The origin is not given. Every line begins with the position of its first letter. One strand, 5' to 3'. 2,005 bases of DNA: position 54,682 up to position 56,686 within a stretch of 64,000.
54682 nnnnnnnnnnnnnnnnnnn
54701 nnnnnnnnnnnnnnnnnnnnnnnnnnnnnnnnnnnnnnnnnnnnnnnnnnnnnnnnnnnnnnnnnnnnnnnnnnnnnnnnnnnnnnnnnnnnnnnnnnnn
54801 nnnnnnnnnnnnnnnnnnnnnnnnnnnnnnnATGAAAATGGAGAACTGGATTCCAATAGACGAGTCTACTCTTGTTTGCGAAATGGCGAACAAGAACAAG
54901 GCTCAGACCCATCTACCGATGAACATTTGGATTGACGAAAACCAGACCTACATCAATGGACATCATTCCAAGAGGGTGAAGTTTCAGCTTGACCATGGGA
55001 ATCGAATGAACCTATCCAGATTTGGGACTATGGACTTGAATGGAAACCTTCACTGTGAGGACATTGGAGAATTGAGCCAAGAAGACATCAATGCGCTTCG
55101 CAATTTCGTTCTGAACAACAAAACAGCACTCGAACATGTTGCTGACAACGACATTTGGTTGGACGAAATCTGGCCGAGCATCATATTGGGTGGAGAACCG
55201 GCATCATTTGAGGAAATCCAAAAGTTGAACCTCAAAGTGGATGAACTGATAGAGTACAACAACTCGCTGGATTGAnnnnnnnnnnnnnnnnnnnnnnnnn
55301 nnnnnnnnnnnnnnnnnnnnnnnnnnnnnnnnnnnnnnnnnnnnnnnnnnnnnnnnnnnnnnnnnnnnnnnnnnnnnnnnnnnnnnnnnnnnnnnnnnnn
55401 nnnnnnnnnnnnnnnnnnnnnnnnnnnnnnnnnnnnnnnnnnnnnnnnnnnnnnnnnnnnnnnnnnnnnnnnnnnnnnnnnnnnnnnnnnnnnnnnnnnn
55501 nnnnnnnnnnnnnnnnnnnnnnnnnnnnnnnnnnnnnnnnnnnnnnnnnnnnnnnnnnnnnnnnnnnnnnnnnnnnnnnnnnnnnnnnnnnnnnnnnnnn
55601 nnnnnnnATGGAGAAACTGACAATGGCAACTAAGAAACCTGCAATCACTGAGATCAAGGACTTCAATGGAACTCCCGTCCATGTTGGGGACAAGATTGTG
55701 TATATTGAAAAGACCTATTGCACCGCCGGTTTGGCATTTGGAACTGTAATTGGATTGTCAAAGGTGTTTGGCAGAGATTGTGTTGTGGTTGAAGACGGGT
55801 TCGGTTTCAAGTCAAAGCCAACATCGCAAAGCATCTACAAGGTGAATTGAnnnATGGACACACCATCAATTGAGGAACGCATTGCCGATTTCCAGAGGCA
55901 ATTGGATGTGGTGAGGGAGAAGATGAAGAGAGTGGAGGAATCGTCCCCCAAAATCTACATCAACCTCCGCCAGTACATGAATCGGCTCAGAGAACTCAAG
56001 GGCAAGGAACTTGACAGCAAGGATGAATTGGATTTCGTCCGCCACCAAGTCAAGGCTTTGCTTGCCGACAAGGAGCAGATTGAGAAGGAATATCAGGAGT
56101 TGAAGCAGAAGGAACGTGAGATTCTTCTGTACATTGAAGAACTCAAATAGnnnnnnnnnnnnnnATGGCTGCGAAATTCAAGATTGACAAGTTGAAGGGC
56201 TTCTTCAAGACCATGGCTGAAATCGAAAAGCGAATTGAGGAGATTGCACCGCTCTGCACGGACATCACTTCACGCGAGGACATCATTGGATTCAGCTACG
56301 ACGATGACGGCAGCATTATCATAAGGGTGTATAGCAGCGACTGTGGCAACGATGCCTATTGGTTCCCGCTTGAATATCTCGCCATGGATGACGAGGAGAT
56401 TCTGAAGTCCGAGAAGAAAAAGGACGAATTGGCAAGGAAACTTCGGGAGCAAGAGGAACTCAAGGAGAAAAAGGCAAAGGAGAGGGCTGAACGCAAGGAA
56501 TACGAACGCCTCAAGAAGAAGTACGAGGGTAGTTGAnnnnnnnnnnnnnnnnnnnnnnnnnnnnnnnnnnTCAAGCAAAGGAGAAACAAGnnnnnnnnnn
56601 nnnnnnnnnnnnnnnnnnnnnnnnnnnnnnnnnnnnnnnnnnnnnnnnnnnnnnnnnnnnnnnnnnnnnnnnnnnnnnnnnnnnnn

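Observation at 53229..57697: NAD-dependent DNA ligase split into two separately encoded genes, in reversed order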

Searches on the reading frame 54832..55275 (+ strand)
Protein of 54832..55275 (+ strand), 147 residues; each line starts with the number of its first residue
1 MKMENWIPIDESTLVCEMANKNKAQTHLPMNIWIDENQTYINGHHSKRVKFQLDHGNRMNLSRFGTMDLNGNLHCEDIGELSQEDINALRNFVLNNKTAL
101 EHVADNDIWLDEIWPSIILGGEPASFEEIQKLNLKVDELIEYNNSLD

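Call 3: search_protein_families(library=pfam, proteins=[window:54832-55275:+], max_evalue=1)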
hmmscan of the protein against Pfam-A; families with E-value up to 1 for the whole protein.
window:54832-55275:+ (147 aa): 2 families
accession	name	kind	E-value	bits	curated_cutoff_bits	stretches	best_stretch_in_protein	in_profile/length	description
PF22465.2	Spike_JR2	-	0.0016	18.8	26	1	13-67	15-68/76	Spike protein P1, second jelly-roll domain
PF00416.27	Ribosomal_S13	-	0.03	15.2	31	0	25-65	61-101/128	Ribosomal protein S13/S18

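Call 4: search_protein_families(library=phrogs, proteins=[window:54832-55275:+], max_evalue=0.01)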
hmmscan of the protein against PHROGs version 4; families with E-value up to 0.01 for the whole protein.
window:54832-55275:+ (147 aa): 0 families

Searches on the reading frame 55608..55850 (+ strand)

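Call 3: search_protein_families(library=pfam, proteins=[window:55608-55850:+], max_evalue=1)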
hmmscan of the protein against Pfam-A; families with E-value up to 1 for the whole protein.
window:55608-55850:+ (80 aa): 1 family
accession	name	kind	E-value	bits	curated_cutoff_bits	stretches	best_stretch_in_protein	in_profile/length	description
PF18129.7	SH3_12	-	0.098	13.1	26.2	1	25-51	4-30/69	Xrn1 SH3-like domain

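Call 4: search_protein_families(library=phrogs, proteins=[window:55608-55850:+], max_evalue=0.01)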
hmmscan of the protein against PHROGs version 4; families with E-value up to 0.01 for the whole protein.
window:55608-55850:+ (80 aa): 2 families
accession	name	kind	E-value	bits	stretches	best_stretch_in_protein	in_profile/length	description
phrog_2251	-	unknown function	4.3e-07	31.1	1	16-52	2-38/74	-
phrog_3358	-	unknown function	0.0044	18.5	1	1-51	1-54/91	-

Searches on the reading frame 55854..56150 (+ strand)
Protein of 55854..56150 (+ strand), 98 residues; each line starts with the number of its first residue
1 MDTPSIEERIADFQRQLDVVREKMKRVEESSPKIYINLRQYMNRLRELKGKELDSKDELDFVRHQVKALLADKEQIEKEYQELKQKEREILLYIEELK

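Call 3: search_protein_families(library=pfam, proteins=[window:55854-56150:+], max_evalue=1)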
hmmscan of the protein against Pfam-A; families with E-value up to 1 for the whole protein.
window:55854-56150:+ (98 aa): 10 families
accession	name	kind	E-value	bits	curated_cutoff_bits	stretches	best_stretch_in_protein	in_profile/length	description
PF24611.2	Spectrin_Anc-1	-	0.0075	17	33.2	1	14-85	42-108/115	Nuclear anchorage protein 1, spectrin-like repeat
PF00261.25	Tropomyosin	-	0.023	14.6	38.6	1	7-91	145-229/242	Tropomyosin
PF06009.19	Laminin_II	-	0.035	14.5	33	1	6-47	43-84/138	Laminin Domain II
PF17675.6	APG6_N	-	0.047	14.6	45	1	7-91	15-101/132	Apg6 coiled-coil region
PF14357.11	DUF4404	-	0.07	14.2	27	1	16-46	49-79/83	Domain of unknown function (DUF4404)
PF10779.14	XhlA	-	0.19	12.3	34.7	1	6-50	2-46/67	Haemolysin XhlA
PF06156.18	YabA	-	0.36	11.9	30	1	5-69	12-76/103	Initiation control protein YabA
PF03961.19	FapA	-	0.47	10.5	31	1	2-95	150-227/272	Flagellar Assembly Protein A beta solenoid domain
PF01920.25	Prefoldin_2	-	0.54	10.7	27.6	0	5-30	73-98/106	Prefoldin subunit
PF01496.24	V_ATPase_I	-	0.59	8.4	30.7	1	9-87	31-106/815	V-type ATPase 116kDa subunit family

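Call 4: search_protein_families(library=phrogs, proteins=[window:55854-56150:+], max_evalue=0.01)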
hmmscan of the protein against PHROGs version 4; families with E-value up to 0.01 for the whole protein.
window:55854-56150:+ (98 aa): 0 families

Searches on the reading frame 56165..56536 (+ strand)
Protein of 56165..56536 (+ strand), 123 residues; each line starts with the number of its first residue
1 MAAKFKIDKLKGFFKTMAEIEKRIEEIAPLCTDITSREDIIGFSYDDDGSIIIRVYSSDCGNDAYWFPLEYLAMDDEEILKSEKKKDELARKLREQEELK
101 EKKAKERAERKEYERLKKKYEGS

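Call 3: search_protein_families(library=pfam, proteins=[window:56165-56536:+], max_evalue=1)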
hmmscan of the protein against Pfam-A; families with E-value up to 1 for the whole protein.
window:56165-56536:+ (123 aa): 3 families
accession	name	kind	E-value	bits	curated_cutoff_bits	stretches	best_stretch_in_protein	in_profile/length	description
PF19150.5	DUF5832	-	0.0046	17.7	26.7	1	55-111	29-81/81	Family of unknown function (DUF5832)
PF16299.10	DUF4941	-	0.11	12.1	28.8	1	26-63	171-210/265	Domain of unknown function (DUF4941)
PF03258.20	Baculo_FP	-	0.16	12.6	24.7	1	71-122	27-78/85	Baculovirus FP protein domain 1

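Call 4: search_protein_families(library=phrogs, proteins=[window:56165-56536:+], max_evalue=0.01)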
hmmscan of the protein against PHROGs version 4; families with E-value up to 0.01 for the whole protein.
window:56165-56536:+ (123 aa): 0 families
